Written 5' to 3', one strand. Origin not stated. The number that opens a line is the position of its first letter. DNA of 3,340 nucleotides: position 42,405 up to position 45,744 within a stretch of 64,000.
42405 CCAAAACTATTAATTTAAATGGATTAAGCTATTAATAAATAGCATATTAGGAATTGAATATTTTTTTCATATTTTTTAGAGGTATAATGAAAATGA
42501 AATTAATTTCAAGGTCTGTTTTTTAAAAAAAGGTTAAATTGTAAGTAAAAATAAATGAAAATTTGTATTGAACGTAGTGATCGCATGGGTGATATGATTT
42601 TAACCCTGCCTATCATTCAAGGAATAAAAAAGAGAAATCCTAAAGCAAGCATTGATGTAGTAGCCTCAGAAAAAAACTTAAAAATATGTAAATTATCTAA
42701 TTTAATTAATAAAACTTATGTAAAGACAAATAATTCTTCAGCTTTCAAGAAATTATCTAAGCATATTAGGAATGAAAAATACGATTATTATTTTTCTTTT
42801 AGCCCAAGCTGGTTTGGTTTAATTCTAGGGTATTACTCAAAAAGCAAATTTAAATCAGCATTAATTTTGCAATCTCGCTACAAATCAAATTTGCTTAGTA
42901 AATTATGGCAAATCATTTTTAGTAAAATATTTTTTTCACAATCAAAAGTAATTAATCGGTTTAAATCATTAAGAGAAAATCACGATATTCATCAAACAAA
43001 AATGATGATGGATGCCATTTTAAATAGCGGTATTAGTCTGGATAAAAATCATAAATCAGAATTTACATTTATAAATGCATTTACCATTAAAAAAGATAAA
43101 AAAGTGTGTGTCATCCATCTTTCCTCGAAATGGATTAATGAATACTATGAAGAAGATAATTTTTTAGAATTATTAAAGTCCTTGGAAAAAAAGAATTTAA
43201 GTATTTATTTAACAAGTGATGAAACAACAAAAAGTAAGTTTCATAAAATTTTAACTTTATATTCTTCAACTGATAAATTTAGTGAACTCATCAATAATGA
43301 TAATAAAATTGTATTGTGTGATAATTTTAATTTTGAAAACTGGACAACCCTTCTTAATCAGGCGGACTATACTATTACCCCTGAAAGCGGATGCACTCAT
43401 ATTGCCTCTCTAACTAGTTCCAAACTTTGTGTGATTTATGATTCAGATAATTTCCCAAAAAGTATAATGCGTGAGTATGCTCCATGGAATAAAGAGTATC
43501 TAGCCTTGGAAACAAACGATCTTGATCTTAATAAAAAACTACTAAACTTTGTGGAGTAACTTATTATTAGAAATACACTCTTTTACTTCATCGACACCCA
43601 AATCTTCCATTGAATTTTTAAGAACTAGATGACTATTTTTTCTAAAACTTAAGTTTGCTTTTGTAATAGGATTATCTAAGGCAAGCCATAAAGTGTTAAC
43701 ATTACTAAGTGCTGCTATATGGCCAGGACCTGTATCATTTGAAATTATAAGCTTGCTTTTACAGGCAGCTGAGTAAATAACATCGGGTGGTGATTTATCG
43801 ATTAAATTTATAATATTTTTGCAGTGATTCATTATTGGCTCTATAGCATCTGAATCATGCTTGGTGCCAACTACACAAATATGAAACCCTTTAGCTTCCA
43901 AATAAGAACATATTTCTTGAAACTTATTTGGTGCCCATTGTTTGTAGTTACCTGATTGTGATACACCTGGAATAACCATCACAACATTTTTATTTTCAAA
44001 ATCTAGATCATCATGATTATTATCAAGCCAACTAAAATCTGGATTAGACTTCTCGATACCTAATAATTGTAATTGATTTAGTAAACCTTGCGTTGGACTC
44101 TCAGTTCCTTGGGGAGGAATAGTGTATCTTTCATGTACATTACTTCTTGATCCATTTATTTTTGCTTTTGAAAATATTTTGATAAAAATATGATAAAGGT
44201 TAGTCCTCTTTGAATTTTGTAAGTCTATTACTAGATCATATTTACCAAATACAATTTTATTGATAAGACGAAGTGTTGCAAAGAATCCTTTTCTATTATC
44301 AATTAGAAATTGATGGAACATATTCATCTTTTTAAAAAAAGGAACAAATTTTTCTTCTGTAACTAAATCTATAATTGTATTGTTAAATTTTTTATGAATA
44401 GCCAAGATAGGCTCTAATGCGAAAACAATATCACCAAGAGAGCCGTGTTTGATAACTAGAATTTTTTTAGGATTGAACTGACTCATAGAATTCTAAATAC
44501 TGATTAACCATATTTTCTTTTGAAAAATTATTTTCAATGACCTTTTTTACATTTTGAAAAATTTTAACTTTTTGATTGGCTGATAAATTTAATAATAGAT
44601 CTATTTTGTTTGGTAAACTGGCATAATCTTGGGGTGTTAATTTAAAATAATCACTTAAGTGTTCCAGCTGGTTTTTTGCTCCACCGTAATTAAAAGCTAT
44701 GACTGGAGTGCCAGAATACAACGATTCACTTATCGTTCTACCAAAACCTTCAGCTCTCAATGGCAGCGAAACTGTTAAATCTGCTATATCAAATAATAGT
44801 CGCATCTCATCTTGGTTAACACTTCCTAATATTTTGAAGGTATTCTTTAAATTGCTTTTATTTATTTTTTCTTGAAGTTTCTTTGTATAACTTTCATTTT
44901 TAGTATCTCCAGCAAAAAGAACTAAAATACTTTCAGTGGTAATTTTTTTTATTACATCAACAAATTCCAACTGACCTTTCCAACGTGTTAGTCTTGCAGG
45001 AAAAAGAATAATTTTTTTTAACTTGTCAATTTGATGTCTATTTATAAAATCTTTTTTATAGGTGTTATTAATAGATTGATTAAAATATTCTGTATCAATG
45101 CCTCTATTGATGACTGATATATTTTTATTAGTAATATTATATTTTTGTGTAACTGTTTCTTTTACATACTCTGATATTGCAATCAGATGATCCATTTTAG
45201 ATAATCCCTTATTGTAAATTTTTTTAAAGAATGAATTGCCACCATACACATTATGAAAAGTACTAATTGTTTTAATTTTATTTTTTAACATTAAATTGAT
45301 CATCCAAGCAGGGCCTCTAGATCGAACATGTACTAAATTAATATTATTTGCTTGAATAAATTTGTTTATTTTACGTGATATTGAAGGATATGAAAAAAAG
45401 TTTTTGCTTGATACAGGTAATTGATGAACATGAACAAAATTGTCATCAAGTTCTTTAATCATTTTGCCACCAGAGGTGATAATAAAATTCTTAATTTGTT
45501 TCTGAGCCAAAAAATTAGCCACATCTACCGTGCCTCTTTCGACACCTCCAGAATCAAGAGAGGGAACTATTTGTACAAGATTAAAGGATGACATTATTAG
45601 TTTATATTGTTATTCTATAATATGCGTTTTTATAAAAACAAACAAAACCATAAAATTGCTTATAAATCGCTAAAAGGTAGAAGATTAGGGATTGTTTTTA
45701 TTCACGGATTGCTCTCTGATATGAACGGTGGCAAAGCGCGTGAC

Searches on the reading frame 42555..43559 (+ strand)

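Call 50: search_protein_families(library=pfam, proteins=[window:42555-43559:+], max_evalue=0.0001)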
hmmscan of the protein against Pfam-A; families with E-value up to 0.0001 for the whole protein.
window:42555-43559:+ (334 aa): 1 family
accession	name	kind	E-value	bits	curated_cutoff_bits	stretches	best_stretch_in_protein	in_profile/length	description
PF01075.23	Glyco_transf_9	-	1.9e-11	44.2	22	1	66-299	3-213/247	Glycosyltransferase family 9 (heptosyltransferase)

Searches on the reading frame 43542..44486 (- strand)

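Call 50: search_protein_families(library=pfam, proteins=[window:43542-44486:-], max_evalue=0.0001)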
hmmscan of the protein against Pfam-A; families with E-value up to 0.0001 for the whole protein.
window:43542-44486:- (314 aa): 1 family
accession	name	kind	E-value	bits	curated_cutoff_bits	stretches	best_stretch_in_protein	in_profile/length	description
PF01075.23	Glyco_transf_9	-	2.1e-13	50.6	22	1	73-259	3-199/247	Glycosyltransferase family 9 (heptosyltransferase)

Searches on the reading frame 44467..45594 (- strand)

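Call 43: search_protein_families(library=ncbifam, proteins=[window:44467-45594:-], max_evalue=0.00001)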
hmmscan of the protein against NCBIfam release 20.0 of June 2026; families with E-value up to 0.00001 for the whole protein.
window:44467-45594:- (375 aa): 19 families
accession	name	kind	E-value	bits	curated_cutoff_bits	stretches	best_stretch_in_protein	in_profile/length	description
TIGR03999.1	thiol_BshA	equivalog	4.4e-28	98.3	273.7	1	24-373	20-373/375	N-acetyl-alpha-D-glucosaminyl L-malate synthase BshA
TIGR03088.1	stp2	hypoth_equivalog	2.3e-23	82.9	409.05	1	6-372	4-372/374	TIGR03088 family PEP-CTERM/XrtA system glycosyltransferase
TIGR02149.1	glgA_Coryne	subfamily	1.4e-20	73.8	302.4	1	128-373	139-390/391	glycogen synthase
NF047684.1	TeichurnBiosyTuaC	equivalog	1.4e-19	70.3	550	1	124-373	155-389/391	teichuronic acid biosynthesis protein TuaC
NF038255.1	exopoly_VpsD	equivalog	7.1e-18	64.6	300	1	49-373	63-379/381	VpsD family glycosyltransferase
NF041010.1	glycosy_Agl16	equivalog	2.1e-17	63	575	1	104-371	102-349/352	glycosylation protein Agl16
NF041876.1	EPS_EpsE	equivalog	3.4e-17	62.8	400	1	63-361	92-384/389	exopolysaccharide biosynthesis GT4 family glycosyltransferase EpsE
NF038295.1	EPS_HpsP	equivalog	5.5e-17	61.9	550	1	145-373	165-387/388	hormogonium polysaccharide biosynthesis glycosyltransferase HpsP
NF046085.1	XrtY_assoc_Gly1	equivalog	1e-16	60.8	400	1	120-374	147-385/387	XrtY-associated glycosyltransferase XYAG1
TIGR04157.1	glyco_rSAM_CFB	subfamily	2.9e-16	59.5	400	1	128-370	164-406/406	TIGR04157 family glycosyltransferase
NF012028.0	PRK15484.1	subfamily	2.5e-15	56.5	618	1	130-368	136-373/380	lipopolysaccharide N-acetylglucosaminyltransferase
TIGR04047.1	MSMEG_0565_glyc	hypoth_equivalog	3.1e-15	56.2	259.85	1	123-371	128-372/373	MSMEG_0565 family glycosyltransferase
NF041139.1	TreT_Thcocales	equivalog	1.5e-12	47.1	775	1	68-372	108-411/412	trehalose synthase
NF038229.1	Glyco4_Geo_Pelo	equivalog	1.5e-11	43.9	400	1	128-373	104-336/338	GPMC system family 4 glycosyltransferase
TIGR03449.1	mycothiol_MshA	equivalog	2.2e-10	40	462.5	1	133-372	164-402/406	D-inositol-3-phosphate glycosyltransferase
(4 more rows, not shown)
